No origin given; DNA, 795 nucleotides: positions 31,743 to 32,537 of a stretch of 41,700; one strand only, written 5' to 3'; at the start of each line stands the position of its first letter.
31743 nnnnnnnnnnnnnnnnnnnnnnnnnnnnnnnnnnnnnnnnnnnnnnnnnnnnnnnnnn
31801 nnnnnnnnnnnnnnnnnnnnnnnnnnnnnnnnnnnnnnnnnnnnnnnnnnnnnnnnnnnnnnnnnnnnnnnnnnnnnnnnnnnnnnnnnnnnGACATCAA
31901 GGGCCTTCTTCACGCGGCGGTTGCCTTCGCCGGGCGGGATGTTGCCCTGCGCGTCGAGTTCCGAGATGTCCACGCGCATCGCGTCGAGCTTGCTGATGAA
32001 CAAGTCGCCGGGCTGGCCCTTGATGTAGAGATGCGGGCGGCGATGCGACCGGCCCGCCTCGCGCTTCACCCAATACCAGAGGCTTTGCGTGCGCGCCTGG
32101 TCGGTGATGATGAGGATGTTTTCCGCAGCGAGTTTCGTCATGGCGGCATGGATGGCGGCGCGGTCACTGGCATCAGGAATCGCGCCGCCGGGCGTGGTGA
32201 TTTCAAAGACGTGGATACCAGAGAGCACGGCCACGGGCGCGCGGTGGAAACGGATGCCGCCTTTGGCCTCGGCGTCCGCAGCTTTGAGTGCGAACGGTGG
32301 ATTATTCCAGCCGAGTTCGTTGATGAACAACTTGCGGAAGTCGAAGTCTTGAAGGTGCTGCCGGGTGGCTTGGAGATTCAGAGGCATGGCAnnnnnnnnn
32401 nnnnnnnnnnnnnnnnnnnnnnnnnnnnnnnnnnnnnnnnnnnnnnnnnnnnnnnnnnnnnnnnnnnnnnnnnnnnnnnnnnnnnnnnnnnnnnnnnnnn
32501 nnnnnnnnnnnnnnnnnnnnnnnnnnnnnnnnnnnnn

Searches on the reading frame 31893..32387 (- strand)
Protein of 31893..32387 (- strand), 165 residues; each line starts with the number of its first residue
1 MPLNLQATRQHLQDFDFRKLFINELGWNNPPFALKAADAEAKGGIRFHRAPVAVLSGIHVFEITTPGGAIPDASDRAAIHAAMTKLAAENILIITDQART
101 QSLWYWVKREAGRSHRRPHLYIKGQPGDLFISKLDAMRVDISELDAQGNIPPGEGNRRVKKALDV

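Call 80: find_homologous_proteins(query=window:31893-32387:-, max_evalue=0.001)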
Query window:31893-32387:- (165 aa): 115 proteins with E <= 0.001 among 162 candidates.
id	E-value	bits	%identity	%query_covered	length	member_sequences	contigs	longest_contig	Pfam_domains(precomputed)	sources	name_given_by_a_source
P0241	1.1e-55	206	90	64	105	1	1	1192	-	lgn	-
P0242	3.8e-53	198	73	75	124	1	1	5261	-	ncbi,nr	ncbi:MAG TPA: hypothetical protein PLG56_02440, partial [Lacunisphaera sp.]|nr:hypothetical protein 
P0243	9.9e-52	193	60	100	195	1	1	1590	-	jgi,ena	jgi:hypothetical protein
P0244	9.0e-51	190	68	78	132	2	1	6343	-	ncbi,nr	ncbi:MAG TPA: hypothetical protein PKK58_12290, partial [Opitutaceae bacterium]|nr:hypothetical prot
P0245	6.5e-50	187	57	100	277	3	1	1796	-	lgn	-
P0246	2.9e-49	185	59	100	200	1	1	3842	-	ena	-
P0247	6.4e-48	181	55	100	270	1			-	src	-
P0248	8.6e-48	180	55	100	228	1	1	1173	-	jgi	jgi:hypothetical protein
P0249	3.5e-47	178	54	100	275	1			-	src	-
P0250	1.4e-46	176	56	100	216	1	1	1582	-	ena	-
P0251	1.7e-46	176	57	100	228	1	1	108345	-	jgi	jgi:hypothetical protein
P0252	3.7e-46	175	55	100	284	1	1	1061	-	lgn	-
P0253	1.5e-45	173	57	91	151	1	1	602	-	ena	-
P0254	1.8e-45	173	51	99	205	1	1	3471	-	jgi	jgi:hypothetical protein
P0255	1.9e-45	172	56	99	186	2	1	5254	-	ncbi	-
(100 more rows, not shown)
